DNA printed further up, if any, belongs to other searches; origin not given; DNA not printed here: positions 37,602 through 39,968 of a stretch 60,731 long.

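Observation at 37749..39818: Three-module Wzt: ABC ATPase + carbohydrate-binding-type domain + extra GT2-like domain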

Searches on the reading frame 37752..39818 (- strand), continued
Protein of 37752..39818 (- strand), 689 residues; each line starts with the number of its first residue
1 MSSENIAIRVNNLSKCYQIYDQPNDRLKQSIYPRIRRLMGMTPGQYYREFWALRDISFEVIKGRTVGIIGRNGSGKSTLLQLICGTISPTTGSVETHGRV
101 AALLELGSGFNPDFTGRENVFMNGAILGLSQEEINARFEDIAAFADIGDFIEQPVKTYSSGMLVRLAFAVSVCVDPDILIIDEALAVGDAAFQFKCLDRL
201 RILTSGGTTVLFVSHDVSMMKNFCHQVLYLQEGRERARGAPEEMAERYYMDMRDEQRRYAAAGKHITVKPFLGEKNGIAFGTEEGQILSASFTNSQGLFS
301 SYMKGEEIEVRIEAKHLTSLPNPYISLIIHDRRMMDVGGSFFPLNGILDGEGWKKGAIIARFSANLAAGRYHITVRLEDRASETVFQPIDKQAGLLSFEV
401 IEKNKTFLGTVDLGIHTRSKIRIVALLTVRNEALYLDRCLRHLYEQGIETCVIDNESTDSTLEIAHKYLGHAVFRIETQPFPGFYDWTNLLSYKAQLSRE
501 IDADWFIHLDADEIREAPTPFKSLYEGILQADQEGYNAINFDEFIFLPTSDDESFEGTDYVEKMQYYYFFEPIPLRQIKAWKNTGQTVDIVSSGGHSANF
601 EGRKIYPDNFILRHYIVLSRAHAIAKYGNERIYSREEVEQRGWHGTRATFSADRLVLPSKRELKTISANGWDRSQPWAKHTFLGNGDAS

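Call 41: find_encoding_contigs(protein=P0022, flank=10000, max_places=2)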
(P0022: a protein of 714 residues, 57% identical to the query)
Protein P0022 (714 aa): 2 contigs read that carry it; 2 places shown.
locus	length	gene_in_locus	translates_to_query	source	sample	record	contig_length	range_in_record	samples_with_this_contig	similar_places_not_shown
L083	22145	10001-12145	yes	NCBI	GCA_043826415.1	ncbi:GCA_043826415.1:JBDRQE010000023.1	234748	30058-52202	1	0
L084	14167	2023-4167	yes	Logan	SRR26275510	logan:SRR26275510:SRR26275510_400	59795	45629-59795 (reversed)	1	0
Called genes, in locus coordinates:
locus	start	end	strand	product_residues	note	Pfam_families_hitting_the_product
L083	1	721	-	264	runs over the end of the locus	PF00535:Glycos_transf_2, PF10111:Glyco_tranf_2_2 (weak), PF13641:Glyco_tranf_2_3 (weak), PF02709:Glyco_transf_7C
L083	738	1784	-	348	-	PF01075:Glyco_transf_9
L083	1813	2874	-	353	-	PF13439:Glyco_transf_4, PF00534:Glycos_transf_1, PF13692:Glyco_trans_1_4, PF20706:GT4-conflict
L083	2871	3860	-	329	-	PF00535:Glycos_transf_2, PF13641:Glyco_tranf_2_3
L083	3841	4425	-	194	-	PF00132:Hexapep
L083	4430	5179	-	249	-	PF02353:CMAS (weak), PF08003:Methyltransf_9 (weak), PF13489:Methyltransf_23, PF07021:MetW, PF13847:Methyltransf_31, PF08241:Methyltransf_11, PF08242:Methyltransf_12, PF13649:Methyltransf_25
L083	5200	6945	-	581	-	PF00664:ABC_membrane, PF09818:ABC_ATPase (faint), PF00005:ABC_tran, PF02463:SMC_N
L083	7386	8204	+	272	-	-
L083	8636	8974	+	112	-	-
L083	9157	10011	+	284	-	PF01061:ABC2_membrane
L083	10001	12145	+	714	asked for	PF00005:ABC_tran, PF14524:Wzt_C, PF00535:Glycos_transf_2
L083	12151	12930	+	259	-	PF13469:Sulfotransfer_3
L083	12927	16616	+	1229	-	PF13469:Sulfotransfer_3 (faint), PF00534:Glycos_transf_1, PF13692:Glyco_trans_1_4, PF13439:Glyco_transf_4, PF13579:Glyco_trans_4_4, PF00534:Glycos_transf_1, PF13692:Glyco_trans_1_4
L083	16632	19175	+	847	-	PF00535:Glycos_transf_2, PF10111:Glyco_tranf_2_2, PF13641:Glyco_tranf_2_3 (faint), PF00535:Glycos_transf_2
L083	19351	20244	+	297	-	PF00535:Glycos_transf_2, PF10111:Glyco_tranf_2_2, PF13641:Glyco_tranf_2_3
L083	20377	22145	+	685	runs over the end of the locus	-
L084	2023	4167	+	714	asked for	PF00005:ABC_tran, PF14524:Wzt_C, PF00535:Glycos_transf_2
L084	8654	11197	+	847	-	PF00535:Glycos_transf_2, PF10111:Glyco_tranf_2_2, PF13641:Glyco_tranf_2_3 (faint), PF00535:Glycos_transf_2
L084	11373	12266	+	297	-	PF00535:Glycos_transf_2, PF10111:Glyco_tranf_2_2, PF13641:Glyco_tranf_2_3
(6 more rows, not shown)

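Call 50: search_solved_structures(query=window:37752-39818:-, max_evalue=1e-10, show_alignments=1)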
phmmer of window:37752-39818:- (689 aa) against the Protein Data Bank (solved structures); distinct sequences matched with E-value up to 1e-10: 226 (the best 60 are shown).
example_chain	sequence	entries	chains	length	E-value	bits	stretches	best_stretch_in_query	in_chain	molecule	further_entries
8dku_A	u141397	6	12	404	1.3e-67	231.9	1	7-379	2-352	ABC transporter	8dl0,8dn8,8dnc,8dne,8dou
7k2t_A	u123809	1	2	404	3.3e-67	230.5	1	7-379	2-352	ABC transporter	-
6amx_A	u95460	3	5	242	1.2e-63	218.8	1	8-250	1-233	ABC transporter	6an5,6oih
6m96_A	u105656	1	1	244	1.3e-63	218.7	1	7-250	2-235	ABC transporter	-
6jbh_A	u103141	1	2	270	3.4e-63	217.3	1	16-254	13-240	TarH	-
7dd0_A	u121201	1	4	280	1.1e-55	192.5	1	8-242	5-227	Teichoic acids export ATP-binding protein TagH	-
9cfl_B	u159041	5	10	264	2.5e-52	181.4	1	5-264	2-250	Teichoic acids export ATP-binding protein TagH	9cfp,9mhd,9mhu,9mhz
9qfx_C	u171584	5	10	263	4.2e-45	157.5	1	17-252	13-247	ABC transporter ATP-binding protein | Probable o-antigen/lipopolysaccharide transport ATP-binding protein ABC transporter RfbE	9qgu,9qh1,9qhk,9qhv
9qhw_C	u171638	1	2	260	4.6e-45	157.4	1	17-251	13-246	ABC transporter ATP-binding protein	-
9qhj_C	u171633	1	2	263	1.1e-44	156.1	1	17-252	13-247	Probable o-antigen/lipopolysaccharide transport ATP-binding protein ABC transporter RfbE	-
9qhx_C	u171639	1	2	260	1.2e-44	156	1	17-251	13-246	ABC transporter ATP-binding protein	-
8tsi_A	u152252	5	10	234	1e-33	119.9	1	37-235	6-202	ABC transporter ATP-binding protein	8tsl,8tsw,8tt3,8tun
8tsh_A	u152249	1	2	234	2.6e-33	118.5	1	37-235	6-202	ABC transporter ATP-binding protein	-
8j5q_D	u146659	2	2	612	1.6e-26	96.1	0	130-244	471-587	Uncharacterized ABC transporter ATP-binding protein Rv1281c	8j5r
8j5s_D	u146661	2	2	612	1.3e-25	93.1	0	130-244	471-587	Uncharacterized ABC transporter ATP-binding protein Rv1281c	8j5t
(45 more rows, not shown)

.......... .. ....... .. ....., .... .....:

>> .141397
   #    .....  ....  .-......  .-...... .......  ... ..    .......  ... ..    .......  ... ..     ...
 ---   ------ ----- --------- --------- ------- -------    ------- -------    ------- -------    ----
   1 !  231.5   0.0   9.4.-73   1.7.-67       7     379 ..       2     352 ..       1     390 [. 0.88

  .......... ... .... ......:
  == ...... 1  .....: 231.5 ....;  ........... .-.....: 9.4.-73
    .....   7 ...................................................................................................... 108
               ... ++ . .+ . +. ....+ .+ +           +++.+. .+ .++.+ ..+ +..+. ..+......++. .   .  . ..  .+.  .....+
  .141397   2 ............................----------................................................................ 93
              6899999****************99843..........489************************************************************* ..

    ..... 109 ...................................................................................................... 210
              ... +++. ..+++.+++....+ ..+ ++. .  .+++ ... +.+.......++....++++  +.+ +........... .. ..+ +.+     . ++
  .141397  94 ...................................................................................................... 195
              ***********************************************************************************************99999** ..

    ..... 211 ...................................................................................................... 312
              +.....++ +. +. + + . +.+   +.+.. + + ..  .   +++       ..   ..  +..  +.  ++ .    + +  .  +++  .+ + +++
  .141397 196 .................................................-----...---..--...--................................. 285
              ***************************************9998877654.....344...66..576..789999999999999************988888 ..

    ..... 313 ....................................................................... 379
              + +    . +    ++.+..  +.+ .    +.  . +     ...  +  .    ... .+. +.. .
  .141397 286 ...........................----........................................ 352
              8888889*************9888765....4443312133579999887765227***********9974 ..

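Call 62: find_encoding_contigs(protein=P0031, flank=8000, max_places=1)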
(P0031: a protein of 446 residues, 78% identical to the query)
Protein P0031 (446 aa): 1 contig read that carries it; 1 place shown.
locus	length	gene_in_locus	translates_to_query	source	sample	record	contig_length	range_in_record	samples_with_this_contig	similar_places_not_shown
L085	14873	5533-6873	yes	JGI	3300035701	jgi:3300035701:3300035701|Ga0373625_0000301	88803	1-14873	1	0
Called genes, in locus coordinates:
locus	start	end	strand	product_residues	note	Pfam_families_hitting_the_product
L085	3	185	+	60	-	?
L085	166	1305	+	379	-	PF00226:DnaJ, PF01556:DnaJ_C, PF00684:DnaJ_CXXCXGXG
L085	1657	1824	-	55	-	-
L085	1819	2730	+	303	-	PF01073:3Beta_HSD (weak), PF01370:Epimerase, PF04321:RmlD_sub_bind, PF16363:GDP_Man_Dehyd, PF07993:NAD_binding_4 (weak)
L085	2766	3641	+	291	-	PF00483:NTP_transferase, PF12804:NTP_transf_3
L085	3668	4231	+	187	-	PF00908:dTDP_sugar_isom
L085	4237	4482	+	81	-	PF04321:RmlD_sub_bind (faint)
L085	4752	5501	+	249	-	PF01061:ABC2_membrane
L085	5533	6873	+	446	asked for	PF13476:AAA_23 (faint), PF00005:ABC_tran, PF14524:Wzt_C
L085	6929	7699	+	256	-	PF03567:Sulfotransfer_2 (weak)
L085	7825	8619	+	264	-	PF00535:Glycos_transf_2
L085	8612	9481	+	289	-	PF00685:Sulfotransfer_1, PF13469:Sulfotransfer_3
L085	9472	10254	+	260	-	PF13469:Sulfotransfer_3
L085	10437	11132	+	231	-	PF13489:Methyltransf_23 (weak), PF02353:CMAS (weak), PF13847:Methyltransf_31 (weak), PF08241:Methyltransf_11 (weak), PF08242:Methyltransf_12, PF13649:Methyltransf_25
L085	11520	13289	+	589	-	-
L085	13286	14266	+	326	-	PF00535:Glycos_transf_2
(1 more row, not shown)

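Call 63: search_protein_representatives(protein=window:37752-39818:-)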
Query: 689 residues. Proteins with E-value up to 0.001 (for the whole library): 250241; up to 1e-10: 64039; up to 1e-30: 17948. The best 150 are listed.
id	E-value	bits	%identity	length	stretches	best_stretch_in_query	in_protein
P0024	3.5e-255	865.0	57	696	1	5-683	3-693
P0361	1.8e-200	684.2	49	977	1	3-686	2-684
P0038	3.2e-199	680.1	49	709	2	1-400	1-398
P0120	1.3e-152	526.1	60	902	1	5-424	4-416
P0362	1.4e-138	479.7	53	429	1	7-415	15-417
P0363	2.2e-125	436.0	44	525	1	170-685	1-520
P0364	6.8e-125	434.4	52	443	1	4-415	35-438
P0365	2.6e-121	422.6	49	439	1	5-420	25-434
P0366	2.3e-118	412.8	51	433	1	6-415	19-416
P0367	7.1e-115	401.3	48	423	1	5-418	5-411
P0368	2.8e-114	399.4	52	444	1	7-412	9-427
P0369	2.3e-111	389.7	40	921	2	31-250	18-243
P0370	5.0e-108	378.7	36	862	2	29-377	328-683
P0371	1.4e-107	377.3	47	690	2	3-250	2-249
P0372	2.1e-107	376.6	64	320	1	1-269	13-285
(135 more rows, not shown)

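Call 72: find_encoding_contigs(protein=P0008, flank=9000, max_places=1)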
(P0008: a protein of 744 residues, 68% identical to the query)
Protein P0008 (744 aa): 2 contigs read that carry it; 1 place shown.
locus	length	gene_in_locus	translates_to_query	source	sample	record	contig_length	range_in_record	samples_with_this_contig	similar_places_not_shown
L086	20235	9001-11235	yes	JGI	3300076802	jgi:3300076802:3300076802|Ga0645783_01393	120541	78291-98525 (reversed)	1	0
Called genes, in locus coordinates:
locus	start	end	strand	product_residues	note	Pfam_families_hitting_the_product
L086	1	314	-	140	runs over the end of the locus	PF01951:Archease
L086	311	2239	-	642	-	PF03453:MoeA_N, PF00994:MoCF_biosynth, PF03454:MoeA_C, PF12727:PBP_like, PF13531:SBP_bac_11 (faint)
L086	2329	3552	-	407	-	PF03453:MoeA_N, PF00994:MoCF_biosynth, PF03454:MoeA_C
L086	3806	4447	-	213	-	PF01381:HTH_3, PF12844:HTH_19 (weak), PF13443:HTH_26 (faint), PF07883:Cupin_2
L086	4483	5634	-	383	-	PF02771:Acyl-CoA_dh_N, PF02770:Acyl-CoA_dh_M, PF00441:Acyl-CoA_dh_1, PF08028:Acyl-CoA_dh_2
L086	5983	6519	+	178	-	-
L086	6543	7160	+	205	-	PF12654:DUF3786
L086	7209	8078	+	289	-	PF00535:Glycos_transf_2, PF13641:Glyco_tranf_2_3, PF13632:Glyco_trans_2_3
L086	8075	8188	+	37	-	-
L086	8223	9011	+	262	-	PF01061:ABC2_membrane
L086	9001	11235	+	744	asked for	PF00005:ABC_tran, PF14524:Wzt_C, PF00535:Glycos_transf_2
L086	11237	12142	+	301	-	PF13469:Sulfotransfer_3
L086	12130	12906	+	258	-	PF13469:Sulfotransfer_3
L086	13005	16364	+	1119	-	PF00535:Glycos_transf_2, PF10111:Glyco_tranf_2_2, PF13641:Glyco_tranf_2_3, PF13692:Glyco_trans_1_4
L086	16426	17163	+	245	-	PF13641:Glyco_tranf_2_3, PF00535:Glycos_transf_2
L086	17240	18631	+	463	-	-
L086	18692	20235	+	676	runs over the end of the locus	-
